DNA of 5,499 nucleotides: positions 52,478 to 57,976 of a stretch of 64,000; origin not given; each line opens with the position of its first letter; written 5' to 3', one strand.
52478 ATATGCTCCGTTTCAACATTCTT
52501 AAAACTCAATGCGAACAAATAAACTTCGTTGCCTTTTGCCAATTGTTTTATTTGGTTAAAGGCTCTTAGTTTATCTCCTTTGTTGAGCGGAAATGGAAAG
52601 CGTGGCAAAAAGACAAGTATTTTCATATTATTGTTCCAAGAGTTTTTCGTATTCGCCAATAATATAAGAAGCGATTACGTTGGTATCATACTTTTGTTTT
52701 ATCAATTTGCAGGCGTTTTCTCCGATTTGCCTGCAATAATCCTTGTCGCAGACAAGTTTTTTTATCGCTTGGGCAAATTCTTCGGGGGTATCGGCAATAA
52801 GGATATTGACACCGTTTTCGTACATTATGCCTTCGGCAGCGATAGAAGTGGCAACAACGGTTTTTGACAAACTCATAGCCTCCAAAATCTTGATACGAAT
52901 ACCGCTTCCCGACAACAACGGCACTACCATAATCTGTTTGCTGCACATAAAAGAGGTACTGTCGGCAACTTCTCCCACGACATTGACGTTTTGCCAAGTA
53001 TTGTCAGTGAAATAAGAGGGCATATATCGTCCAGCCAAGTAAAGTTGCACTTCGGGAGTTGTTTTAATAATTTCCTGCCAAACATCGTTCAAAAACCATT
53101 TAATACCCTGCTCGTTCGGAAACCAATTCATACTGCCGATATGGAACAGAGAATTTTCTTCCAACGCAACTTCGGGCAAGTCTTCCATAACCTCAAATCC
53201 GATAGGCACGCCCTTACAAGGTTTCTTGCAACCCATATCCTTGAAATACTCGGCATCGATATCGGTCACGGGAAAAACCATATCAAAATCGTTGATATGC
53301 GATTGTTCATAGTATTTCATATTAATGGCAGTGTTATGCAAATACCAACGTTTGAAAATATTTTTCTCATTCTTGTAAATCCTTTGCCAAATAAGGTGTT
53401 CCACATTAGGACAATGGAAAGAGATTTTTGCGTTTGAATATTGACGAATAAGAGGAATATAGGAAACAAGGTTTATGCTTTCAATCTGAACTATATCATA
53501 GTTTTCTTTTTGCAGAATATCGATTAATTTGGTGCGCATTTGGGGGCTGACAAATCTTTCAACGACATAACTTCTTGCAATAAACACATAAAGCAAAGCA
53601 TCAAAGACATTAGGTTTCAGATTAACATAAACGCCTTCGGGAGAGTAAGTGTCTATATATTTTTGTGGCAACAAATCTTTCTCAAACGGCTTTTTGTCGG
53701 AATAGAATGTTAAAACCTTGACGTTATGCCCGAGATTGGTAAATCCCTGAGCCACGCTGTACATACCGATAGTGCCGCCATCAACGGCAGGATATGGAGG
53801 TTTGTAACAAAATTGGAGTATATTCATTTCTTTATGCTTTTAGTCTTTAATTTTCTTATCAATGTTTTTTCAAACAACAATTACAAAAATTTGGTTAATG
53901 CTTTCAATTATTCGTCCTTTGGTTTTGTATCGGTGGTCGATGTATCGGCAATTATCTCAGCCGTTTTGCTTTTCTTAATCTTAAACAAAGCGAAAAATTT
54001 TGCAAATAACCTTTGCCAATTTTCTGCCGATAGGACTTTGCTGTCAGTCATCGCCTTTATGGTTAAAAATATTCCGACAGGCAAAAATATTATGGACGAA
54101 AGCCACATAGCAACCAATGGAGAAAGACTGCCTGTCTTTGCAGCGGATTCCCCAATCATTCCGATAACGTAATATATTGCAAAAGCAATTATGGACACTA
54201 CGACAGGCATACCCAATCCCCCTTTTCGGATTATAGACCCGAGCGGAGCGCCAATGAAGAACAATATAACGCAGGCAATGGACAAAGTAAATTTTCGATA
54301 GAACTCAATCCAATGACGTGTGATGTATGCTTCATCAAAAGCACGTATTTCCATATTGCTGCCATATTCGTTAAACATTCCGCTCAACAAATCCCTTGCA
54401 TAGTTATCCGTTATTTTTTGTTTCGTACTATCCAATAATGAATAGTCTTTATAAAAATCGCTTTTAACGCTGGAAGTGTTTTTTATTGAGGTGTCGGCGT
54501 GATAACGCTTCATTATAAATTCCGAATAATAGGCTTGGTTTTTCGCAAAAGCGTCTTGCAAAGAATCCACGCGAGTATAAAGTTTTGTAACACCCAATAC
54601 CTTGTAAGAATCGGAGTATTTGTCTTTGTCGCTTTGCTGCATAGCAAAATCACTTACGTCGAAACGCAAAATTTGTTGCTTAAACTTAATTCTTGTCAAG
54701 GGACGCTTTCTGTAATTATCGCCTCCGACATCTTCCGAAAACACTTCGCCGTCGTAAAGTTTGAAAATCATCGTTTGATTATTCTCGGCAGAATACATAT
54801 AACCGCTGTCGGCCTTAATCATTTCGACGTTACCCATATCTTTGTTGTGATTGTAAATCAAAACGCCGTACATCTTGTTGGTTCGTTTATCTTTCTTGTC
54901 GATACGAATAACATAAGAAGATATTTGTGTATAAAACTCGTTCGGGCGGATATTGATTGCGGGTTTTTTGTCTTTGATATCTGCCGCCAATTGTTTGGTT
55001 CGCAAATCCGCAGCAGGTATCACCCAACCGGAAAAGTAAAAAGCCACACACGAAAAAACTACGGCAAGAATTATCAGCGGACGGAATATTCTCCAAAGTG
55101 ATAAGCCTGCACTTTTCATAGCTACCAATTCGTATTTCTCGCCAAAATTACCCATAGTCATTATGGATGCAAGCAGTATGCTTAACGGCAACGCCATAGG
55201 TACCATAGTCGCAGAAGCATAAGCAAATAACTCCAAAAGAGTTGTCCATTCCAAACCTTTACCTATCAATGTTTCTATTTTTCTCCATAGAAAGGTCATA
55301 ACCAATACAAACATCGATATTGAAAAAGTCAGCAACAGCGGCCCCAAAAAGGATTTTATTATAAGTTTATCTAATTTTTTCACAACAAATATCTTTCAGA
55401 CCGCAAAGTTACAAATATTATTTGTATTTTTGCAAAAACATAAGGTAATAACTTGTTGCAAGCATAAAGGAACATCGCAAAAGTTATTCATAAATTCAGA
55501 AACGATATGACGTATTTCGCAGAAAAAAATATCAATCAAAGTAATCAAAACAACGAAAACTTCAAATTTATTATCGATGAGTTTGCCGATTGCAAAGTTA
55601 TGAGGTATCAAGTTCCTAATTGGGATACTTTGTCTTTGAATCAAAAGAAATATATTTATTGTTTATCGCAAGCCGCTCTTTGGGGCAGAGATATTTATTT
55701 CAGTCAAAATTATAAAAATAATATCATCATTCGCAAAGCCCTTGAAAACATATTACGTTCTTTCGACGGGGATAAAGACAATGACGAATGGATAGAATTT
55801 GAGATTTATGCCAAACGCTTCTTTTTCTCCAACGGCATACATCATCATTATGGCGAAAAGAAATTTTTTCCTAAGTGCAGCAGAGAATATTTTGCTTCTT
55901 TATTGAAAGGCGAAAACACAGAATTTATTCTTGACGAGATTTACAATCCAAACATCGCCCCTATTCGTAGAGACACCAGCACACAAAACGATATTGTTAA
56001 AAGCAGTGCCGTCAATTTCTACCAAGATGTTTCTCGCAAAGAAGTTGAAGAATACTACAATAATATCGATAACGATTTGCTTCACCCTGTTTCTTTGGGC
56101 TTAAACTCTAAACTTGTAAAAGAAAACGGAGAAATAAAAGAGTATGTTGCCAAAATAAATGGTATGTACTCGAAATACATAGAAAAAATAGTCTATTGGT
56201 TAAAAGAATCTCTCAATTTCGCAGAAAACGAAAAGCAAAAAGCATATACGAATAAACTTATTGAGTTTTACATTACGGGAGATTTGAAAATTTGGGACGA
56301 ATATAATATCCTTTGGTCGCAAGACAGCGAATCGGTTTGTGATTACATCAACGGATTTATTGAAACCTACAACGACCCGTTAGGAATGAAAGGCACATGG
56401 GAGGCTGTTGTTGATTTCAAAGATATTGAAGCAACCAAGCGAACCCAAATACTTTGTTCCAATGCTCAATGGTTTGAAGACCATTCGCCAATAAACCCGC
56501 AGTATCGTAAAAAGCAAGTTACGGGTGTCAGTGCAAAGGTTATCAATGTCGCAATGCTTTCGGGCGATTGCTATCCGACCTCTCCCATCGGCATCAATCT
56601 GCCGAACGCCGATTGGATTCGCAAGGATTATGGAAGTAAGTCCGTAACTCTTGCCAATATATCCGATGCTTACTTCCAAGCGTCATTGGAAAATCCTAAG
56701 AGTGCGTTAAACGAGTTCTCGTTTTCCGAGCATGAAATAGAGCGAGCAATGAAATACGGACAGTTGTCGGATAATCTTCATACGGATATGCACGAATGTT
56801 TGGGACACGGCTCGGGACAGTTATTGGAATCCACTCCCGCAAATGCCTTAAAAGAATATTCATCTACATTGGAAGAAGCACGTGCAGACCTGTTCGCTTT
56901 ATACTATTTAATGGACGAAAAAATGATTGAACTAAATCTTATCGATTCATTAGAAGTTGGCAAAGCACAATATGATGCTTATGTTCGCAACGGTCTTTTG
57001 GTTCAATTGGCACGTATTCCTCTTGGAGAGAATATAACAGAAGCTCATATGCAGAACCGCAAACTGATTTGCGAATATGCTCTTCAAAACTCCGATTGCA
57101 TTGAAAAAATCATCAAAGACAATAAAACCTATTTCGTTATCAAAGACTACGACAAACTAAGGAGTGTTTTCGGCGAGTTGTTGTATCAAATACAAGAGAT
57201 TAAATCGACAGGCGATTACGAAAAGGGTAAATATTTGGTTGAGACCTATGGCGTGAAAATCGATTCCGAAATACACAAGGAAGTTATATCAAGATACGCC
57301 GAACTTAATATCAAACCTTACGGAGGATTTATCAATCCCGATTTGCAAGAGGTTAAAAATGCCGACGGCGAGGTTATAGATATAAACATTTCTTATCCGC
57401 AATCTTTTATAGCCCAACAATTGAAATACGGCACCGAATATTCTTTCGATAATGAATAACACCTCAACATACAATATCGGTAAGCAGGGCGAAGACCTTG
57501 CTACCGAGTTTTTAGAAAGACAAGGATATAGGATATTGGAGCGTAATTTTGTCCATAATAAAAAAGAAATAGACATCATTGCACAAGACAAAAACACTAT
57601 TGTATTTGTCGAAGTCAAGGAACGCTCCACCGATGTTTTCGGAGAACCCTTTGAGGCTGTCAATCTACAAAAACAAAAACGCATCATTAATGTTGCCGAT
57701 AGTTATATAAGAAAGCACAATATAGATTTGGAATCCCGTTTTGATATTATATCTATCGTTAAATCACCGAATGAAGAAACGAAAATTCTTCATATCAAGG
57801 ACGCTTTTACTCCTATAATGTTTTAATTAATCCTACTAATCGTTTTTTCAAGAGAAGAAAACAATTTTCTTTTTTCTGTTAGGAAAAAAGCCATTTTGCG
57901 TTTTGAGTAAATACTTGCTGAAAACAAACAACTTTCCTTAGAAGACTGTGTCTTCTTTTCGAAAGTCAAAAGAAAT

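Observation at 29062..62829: Dispersed family of strictly 21-bp-periodic tandem repeats occupying gene 3' flanks across the chromosome part of the window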

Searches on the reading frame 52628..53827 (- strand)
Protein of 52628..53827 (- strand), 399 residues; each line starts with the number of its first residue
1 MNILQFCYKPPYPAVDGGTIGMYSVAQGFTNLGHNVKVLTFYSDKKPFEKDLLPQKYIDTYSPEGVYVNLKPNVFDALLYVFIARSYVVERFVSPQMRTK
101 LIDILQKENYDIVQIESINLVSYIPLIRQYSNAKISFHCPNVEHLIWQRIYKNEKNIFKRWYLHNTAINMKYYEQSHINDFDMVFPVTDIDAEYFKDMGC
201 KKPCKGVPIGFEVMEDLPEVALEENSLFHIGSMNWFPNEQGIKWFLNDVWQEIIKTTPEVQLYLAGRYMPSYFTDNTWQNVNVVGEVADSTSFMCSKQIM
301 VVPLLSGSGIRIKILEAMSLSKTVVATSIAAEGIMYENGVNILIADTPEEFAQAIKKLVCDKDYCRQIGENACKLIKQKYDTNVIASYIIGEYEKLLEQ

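Call 11: search_protein_families(library=pfam, proteins=[window:52628-53827:-])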
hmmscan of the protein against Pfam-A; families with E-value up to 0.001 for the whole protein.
window:52628-53827:- (399 aa): 4 families
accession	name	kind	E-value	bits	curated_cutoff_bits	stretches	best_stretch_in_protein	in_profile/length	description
PF13692.12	Glyco_trans_1_4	-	1.3e-22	81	27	1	226-361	3-142/142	Glycosyl transferases group 1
PF00534.26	Glycos_transf_1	-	3.2e-08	33.7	26.4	1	257-373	45-170/172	Glycosyl transferases group 1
PF13524.12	Glyco_trans_1_2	-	5e-07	30.2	25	1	254-388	9-141/144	Glycosyl transferase-like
PF13439.12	Glyco_transf_4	-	6.1e-05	23.6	28.5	1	16-203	2-158/170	Glycosyltransferase Family 4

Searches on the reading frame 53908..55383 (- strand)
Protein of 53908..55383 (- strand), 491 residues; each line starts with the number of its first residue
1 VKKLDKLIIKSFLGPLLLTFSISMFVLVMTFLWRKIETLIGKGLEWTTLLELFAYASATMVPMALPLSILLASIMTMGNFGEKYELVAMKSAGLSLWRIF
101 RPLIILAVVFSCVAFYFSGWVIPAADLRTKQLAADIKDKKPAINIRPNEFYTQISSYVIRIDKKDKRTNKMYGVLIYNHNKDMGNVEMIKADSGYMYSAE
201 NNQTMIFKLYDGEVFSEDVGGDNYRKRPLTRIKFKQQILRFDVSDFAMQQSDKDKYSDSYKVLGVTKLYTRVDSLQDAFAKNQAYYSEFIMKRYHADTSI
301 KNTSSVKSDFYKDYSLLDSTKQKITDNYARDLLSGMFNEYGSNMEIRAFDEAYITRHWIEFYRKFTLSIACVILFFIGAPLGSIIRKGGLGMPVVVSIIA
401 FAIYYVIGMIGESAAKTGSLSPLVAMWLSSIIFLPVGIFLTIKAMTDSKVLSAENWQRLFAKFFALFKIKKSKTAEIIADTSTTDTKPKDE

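Call 11: search_protein_families(library=pfam, proteins=[window:53908-55383:-])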
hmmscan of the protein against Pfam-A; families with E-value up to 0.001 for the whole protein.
window:53908-55383:- (491 aa): 1 family
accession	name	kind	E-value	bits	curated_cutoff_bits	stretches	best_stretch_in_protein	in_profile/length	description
PF03739.19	LptF_LptG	-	4.2e-77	260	27.9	1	7-442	2-352/353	Lipopolysaccharide export system permease LptF/LptG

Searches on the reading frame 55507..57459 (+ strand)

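Call 11: search_protein_families(library=pfam, proteins=[window:55507-57459:+])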
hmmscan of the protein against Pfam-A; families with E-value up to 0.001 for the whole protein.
window:55507-57459:+ (650 aa): 1 family
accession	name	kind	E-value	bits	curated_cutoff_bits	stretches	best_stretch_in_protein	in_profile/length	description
PF03571.21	Peptidase_M49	-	3.8e-47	161.4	21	2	208-444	87-313/548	Peptidase family M49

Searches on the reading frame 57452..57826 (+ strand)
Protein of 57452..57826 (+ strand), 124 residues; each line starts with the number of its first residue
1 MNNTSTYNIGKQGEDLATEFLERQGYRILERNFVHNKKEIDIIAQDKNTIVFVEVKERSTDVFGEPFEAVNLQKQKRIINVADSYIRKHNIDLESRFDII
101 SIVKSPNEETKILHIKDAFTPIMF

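Call 11: search_protein_families(library=pfam, proteins=[window:57452-57826:+])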
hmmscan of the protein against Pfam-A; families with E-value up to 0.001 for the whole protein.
window:57452-57826:+ (124 aa): 3 families
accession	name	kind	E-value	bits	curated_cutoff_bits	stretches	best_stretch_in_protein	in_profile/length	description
PF02021.23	UPF0102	-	1.9e-28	99.1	23.6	1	13-102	1-80/80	Uncharacterised protein family UPF0102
PF08378.17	NERD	-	2.3e-07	31.7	22.1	1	10-76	2-74/111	Nuclease-related domain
PF01939.22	NucS_C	-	0.00084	19.8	24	0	23-62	17-57/124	Endonuclease NucS C-terminal domain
